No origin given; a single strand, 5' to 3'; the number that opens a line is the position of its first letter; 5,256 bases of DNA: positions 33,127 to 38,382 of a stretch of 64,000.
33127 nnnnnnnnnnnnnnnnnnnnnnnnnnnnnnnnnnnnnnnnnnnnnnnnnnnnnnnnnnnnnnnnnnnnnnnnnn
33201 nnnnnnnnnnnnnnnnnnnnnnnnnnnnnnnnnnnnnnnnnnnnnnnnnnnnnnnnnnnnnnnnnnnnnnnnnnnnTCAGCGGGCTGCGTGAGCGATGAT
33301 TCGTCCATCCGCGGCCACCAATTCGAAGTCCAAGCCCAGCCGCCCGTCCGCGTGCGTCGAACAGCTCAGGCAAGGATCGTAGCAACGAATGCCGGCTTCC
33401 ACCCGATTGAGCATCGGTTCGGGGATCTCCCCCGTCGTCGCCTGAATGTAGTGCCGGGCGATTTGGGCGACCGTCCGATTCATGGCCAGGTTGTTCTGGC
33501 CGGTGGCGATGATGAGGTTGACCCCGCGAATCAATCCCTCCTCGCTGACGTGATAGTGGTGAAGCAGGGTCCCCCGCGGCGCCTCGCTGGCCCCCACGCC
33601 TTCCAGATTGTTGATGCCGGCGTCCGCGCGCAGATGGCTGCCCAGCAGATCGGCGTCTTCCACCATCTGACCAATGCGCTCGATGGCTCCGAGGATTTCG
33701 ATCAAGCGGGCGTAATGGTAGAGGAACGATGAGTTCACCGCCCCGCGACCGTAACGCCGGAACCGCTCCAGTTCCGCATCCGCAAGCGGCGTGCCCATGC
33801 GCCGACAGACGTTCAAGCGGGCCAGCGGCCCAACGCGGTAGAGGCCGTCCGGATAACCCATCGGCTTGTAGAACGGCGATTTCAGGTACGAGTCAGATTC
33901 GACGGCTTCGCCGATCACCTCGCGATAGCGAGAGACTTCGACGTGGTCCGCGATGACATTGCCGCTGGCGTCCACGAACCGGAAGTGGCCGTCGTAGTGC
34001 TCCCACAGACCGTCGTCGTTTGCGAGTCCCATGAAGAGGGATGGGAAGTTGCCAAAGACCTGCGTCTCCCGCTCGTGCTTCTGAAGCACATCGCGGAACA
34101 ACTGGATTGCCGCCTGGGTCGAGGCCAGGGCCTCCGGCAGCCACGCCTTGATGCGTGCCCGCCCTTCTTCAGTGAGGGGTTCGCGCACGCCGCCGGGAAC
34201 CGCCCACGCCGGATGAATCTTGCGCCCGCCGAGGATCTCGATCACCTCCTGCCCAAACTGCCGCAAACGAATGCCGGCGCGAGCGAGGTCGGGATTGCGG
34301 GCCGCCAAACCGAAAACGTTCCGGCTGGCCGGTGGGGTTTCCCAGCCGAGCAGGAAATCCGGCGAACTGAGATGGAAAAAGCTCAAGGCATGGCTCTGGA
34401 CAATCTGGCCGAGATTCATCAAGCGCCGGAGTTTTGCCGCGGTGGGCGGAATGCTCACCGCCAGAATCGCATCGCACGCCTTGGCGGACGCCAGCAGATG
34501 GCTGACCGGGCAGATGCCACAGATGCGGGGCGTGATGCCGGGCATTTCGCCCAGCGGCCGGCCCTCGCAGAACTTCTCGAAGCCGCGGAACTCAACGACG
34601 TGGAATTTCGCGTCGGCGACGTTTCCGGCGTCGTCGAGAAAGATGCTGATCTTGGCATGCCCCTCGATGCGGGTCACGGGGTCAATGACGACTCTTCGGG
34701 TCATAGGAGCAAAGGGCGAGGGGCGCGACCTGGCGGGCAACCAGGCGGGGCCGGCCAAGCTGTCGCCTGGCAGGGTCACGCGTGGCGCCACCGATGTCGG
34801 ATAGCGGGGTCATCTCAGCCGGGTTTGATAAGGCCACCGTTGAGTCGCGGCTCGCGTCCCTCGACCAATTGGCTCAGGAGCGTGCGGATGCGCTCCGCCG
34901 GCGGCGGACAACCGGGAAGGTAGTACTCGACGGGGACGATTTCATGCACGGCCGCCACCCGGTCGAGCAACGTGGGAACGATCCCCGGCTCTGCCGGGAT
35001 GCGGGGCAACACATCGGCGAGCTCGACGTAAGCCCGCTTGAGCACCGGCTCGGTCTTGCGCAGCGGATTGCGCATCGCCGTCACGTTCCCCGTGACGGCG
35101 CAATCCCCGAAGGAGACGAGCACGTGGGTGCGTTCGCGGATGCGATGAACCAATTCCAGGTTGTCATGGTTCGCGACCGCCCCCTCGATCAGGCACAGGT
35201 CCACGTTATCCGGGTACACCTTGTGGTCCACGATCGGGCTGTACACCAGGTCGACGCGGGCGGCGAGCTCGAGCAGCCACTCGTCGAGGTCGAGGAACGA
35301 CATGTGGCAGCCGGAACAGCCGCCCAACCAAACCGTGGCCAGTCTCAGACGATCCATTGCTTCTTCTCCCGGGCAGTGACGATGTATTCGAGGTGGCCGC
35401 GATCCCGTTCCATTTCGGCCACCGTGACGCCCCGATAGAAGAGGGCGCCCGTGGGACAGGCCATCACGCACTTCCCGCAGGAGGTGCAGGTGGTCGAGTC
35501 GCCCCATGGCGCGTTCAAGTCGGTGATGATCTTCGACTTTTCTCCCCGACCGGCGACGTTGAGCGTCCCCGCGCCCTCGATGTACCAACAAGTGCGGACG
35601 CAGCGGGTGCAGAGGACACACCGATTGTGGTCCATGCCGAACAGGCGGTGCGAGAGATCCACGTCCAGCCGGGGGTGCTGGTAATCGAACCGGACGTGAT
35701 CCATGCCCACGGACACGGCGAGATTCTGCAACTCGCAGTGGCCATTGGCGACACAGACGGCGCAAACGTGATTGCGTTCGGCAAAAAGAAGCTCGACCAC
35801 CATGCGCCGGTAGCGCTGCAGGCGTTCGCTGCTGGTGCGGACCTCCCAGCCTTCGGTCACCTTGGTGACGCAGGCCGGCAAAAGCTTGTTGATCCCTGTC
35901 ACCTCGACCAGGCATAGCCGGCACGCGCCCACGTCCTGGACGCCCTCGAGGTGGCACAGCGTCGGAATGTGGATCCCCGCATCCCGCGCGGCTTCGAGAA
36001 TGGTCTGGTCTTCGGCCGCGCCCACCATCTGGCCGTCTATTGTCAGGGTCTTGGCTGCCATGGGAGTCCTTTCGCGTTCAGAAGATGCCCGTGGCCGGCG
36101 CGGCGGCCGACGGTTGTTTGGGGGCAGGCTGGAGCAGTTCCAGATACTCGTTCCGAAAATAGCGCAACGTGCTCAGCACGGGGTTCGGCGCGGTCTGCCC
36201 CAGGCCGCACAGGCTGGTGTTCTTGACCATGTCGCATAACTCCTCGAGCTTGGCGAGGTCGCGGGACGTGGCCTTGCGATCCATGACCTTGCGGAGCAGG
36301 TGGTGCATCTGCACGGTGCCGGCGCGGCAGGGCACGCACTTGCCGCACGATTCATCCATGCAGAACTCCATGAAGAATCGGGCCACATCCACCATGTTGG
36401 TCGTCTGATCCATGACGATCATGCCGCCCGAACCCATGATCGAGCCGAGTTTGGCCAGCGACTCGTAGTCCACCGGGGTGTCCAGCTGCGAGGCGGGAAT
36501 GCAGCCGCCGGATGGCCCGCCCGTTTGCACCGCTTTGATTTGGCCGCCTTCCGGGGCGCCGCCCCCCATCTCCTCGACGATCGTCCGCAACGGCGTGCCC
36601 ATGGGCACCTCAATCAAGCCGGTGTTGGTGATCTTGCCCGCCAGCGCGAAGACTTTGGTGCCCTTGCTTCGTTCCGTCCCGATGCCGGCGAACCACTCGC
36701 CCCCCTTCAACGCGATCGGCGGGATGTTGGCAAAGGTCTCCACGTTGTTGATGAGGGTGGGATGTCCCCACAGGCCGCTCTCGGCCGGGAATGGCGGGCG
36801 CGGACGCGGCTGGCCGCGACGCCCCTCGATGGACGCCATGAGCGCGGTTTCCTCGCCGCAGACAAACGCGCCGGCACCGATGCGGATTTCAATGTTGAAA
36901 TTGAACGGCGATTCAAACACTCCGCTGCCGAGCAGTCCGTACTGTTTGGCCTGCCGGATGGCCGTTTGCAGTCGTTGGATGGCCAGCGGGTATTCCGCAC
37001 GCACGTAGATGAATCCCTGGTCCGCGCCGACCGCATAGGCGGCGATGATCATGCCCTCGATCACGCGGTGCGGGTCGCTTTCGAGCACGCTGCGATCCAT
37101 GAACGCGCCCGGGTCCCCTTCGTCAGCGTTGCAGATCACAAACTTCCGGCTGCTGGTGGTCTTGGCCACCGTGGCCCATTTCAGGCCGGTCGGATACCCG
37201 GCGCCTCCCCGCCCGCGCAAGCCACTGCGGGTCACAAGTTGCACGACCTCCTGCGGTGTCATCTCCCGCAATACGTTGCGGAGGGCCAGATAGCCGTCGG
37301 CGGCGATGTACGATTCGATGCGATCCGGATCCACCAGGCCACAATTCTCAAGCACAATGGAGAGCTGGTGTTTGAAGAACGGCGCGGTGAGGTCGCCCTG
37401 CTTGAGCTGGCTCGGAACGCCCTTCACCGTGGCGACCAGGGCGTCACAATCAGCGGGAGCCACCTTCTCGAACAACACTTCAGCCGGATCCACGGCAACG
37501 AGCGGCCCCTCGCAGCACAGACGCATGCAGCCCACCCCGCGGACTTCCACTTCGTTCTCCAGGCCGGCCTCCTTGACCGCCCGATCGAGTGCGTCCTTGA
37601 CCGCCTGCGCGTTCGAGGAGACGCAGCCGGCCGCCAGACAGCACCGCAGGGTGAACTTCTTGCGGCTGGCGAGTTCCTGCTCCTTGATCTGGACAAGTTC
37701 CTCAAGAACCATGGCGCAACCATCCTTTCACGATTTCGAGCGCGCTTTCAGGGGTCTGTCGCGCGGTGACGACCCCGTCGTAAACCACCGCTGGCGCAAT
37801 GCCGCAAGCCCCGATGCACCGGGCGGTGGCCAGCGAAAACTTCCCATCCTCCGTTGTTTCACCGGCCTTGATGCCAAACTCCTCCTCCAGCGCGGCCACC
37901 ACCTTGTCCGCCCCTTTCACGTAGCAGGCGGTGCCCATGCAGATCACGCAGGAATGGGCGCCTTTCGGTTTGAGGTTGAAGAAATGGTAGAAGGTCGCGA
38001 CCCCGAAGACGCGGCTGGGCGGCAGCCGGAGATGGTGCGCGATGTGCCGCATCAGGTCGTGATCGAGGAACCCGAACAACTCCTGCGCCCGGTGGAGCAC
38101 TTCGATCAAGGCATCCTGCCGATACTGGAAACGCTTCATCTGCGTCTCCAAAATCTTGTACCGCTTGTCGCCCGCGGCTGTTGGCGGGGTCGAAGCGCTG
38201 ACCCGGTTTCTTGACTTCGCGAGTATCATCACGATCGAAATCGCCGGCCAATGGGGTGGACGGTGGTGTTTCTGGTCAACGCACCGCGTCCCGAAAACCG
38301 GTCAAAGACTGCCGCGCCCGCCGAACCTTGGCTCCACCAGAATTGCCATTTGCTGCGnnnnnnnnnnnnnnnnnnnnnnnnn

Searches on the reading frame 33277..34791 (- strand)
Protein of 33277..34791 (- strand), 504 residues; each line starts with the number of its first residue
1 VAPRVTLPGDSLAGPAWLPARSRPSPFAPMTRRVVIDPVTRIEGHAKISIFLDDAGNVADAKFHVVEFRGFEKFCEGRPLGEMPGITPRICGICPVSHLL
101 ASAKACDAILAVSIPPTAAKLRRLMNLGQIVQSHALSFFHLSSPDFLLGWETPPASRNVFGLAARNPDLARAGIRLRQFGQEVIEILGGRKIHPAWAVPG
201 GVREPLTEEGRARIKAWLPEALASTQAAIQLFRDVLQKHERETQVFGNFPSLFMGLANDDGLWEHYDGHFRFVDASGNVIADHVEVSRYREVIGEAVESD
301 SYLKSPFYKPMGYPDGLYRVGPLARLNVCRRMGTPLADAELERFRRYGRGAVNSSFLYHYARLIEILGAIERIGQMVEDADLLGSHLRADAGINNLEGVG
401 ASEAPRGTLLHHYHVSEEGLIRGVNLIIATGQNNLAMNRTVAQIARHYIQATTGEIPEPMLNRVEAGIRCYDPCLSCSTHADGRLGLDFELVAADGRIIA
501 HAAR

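Call 6: search_protein_families(library=ncbifam, proteins=[window:33277-34791:-], max_evalue=0.00001)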
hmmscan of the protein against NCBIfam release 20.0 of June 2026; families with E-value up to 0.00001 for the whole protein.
window:33277-34791:- (504 aa): 10 families
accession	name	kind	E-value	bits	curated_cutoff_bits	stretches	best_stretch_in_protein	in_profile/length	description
NF041785.2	VhuA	equivalog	1.5e-117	392.7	800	1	33-447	3-415/418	F420-non-reducing hydrogenase Vhu subunit A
NF040828.1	sulfhyd_ShyA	equivalog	5.6e-51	173.7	700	1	34-480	3-411/415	NAD(P)-dependent hydrogenase/sulfhydrogenase 2 subunit alpha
TIGR03295.1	frhA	equivalog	5.8e-48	163.9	392.5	1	30-480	1-395/412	coenzyme F420 hydrogenase subunit alpha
NF045518.1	H2_NiFeSe_large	exception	3.2e-46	158.1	780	2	33-209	3-186/485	NiFeSe hydrogenase large subunit HysA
NF033181.1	NiFeSe_hydrog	equivalog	4.1e-44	151.3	600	2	32-150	2-119/507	nickel-dependent hydrogenase large subunit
NF040832.1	sulfhyd_HydA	equivalog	3.4e-36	125.3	880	1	34-480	5-422/426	NADPH-dependent hydrogenase/sulfhydrogenase 1 subunit alpha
NF007778.0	PRK10467.1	equivalog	6.6e-23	80.8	969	1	30-146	1-116/567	hydrogenase 2 large subunit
NF007550.0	PRK10170.1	equivalog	2.2e-22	79.2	1101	1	31-147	16-132/597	Ni/Fe-hydrogenase large subunit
NF004739.1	PRK06075.1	equivalog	2.7e-07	29.7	360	0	57-134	26-104/384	NADH-quinone oxidoreductase subunit D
NF041786.2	VhuU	equivalog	6.9e-06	25.8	70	0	456-480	3-27/45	F420-non-reducing hydrogenase selenoprotein subunit VhuU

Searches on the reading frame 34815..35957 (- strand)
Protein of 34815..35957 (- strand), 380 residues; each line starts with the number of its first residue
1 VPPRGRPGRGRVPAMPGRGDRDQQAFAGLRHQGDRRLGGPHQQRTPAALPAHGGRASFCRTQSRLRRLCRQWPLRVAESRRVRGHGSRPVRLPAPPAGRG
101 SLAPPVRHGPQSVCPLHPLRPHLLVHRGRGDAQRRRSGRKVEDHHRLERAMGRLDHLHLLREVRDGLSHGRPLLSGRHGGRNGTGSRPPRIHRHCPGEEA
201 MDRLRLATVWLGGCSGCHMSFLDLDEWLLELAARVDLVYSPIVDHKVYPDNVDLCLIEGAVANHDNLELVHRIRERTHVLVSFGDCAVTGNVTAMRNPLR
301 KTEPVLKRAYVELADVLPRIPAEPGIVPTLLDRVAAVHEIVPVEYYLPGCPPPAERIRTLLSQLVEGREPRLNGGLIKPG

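Call 6: search_protein_families(library=ncbifam, proteins=[window:34815-35957:-], max_evalue=0.00001)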
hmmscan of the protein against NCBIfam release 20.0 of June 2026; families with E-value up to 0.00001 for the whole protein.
window:34815-35957:- (380 aa): 6 families
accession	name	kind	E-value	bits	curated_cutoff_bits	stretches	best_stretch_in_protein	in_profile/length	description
NF045875.1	F420_non_VhuG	exception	2.3e-39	135.4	450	1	202-373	3-172/286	F420-non-reducing hydrogenase subunit VhuG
TIGR03294.1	FrhG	equivalog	1.3e-21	77.4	245.5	1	205-328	3-128/228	coenzyme F420 hydrogenase subunit gamma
NF040836.1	sulfhyd_HydD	equivalog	4.3e-15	55.6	500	1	203-355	5-144/261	NADPH-dependent hydrogenase/sulfhydrogenase 1 subunit delta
NF040831.1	sulfhyd_ShyD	equivalog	4.2e-13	49.4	460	1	204-370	1-153/240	NAD(P)-dependent hydrogenase/sulfhydrogenase 2 subunit delta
TIGR01957.1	nuoB_fam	subfamily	1.2e-06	28.5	142.7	0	331-363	105-137/145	NADH-quinone oxidoreductase subunit B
NF005012.1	PRK06411.1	subfamily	5.1e-06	26.1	116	0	334-364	124-154/166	NADH-quinone oxidoreductase subunit NuoB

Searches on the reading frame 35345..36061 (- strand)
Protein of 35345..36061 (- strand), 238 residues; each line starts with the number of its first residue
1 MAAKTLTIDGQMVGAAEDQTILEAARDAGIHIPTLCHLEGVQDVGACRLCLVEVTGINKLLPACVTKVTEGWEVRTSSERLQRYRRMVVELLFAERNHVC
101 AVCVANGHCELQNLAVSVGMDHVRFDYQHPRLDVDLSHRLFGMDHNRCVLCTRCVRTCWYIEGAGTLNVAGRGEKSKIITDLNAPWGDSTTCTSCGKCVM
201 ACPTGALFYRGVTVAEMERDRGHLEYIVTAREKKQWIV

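Call 6: search_protein_families(library=ncbifam, proteins=[window:35345-36061:-], max_evalue=0.00001)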
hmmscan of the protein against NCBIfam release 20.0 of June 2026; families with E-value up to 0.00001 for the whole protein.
window:35345-36061:- (238 aa): 8 families
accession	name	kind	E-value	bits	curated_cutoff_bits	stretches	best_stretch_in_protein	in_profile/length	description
NF005745.0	PRK07569.1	equivalog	6.7e-121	402.1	333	1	1-236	1-236/238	bidirectional hydrogenase complex protein HoxU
NF040763.1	FeFe_hydrog_A6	exception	1.4e-60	205.3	765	1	5-209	2-207/571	NADH-dependent [FeFe] hydrogenase, group A6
TIGR01973.1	NuoG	equivalog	5.1e-44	151.1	470.05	1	6-208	1-199/606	NADH-quinone oxidoreductase subunit NuoG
NF040762.1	Hydr_FeFe_Clost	exception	1.6e-39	136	900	1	4-208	1-205/572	ferredoxin hydrogenase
NF006305.0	PRK08493.1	equivalog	8.7e-38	129.9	591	1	5-210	3-224/819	NADH-quinone oxidoreductase subunit G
NF005895.0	PRK07860.1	equivalog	2.1e-33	115.4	802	1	5-207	19-220/811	NADH-quinone oxidoreductase subunit G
NF009454.0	PRK12814.1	equivalog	5.9e-28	97.6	916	1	1-100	1-100/657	putative NADPH-dependent glutamate synthase small subunit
TIGR02512.1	FeFe_hydrog_A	subfamily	6.2e-13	48.4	405.95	1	143-211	4-71/375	[FeFe] hydrogenase, group A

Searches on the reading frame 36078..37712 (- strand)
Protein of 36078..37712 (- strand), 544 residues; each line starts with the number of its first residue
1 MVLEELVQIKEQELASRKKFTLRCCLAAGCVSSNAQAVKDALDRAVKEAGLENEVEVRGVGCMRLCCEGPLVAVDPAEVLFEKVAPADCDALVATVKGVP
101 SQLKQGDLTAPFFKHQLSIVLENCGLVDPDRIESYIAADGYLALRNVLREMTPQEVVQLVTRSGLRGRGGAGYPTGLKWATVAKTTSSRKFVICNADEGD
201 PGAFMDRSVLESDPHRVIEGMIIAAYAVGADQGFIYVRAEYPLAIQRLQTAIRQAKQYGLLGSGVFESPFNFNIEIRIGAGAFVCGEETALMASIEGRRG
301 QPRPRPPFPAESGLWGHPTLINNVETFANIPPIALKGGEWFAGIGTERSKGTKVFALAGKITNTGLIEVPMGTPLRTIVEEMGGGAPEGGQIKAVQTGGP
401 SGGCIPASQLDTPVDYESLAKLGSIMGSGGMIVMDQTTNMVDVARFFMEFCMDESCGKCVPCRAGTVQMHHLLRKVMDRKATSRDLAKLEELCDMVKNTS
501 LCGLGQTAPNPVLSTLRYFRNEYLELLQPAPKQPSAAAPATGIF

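Call 6: search_protein_families(library=ncbifam, proteins=[window:36078-37712:-], max_evalue=0.00001)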
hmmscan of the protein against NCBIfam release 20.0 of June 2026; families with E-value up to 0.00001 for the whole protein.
window:36078-37712:- (544 aa): 8 families
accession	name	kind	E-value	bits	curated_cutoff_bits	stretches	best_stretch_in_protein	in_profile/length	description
TIGR01959.1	nuoF_fam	equivalog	5.1e-149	496.2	558.65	1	130-524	12-407/410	NADH-quinone oxidoreductase subunit NuoF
NF010120.0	PRK13596.1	equivalog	3.6e-115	384.9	389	1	149-523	36-413/433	NADH-quinone oxidoreductase subunit NuoF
NF008436.0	PRK11278.1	equivalog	2.1e-113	379.6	749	1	129-524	24-423/448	NADH-quinone oxidoreductase subunit NuoF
NF003454.1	PRK05035.1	equivalog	9.3e-14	50.8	345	1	120-256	94-223/556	electron transport complex subunit RsxC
TIGR01945.1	rnfC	subfamily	1e-13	50.6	245.95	1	144-256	112-222/435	RnfABCDGE type electron transport complex subunit C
TIGR04481.1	PR_assoc_PrdC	equivalog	2.1e-13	49.9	490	1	154-404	74-287/425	proline reductase-associated electron transfer protein PrdC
NF041613.1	fdxn_Azotob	equivalog_domain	5.8e-06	26.5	195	0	29-94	23-88/107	2Fe-2S ferredoxin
NF041612.1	fdxn_Clost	equivalog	7.5e-06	26.5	150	0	30-93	24-87/102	2Fe-2S ferredoxin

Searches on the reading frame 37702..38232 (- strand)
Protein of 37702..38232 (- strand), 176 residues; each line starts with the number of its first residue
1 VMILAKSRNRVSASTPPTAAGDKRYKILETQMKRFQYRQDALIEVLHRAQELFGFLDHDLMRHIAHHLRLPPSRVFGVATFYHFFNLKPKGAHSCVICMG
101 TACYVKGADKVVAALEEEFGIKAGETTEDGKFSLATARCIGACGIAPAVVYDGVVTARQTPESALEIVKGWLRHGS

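Call 6: search_protein_families(library=ncbifam, proteins=[window:37702-38232:-], max_evalue=0.00001)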
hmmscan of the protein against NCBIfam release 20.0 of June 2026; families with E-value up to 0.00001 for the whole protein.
window:37702-38232:- (176 aa): 9 families
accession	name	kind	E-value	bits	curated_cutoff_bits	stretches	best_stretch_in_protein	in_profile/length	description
NF005747.0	PRK07571.1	equivalog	2.1e-81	271.7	224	1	10-174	7-171/173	bidirectional hydrogenase complex protein HoxE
NF005722.0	PRK07539.1-2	equivalog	2e-36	125.5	141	1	25-168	10-153/157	NADH-quinone oxidoreductase subunit NuoE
TIGR01958.1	nuoE_fam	subfamily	1e-33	116.5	142.4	1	28-165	2-141/148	NADH-quinone oxidoreductase subunit NuoE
NF004638.0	PRK05988.1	equivalog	2.2e-31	108.8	198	1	26-169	12-155/159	formate dehydrogenase subunit gamma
NF005725.0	PRK07539.1-5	equivalog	4.8e-31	107.8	220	1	25-168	22-168/174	NADH-quinone oxidoreductase subunit NuoE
NF005723.0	PRK07539.1-3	equivalog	2.3e-27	95.8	226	1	37-152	21-136/158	NADH-quinone oxidoreductase subunit NuoE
NF005721.0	PRK07539.1-1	equivalog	6.7e-27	94.5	308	1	29-170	35-176/292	NADH-quinone oxidoreductase subunit NuoE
NF005724.0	PRK07539.1-4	equivalog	1.1e-23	84.3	280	1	29-151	27-152/240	NADH-quinone oxidoreductase subunit NuoE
NF009040.0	PRK12373.1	equivalog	1.5e-21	77.6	514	1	30-150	25-148/400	NADH-quinone oxidoreductase subunit E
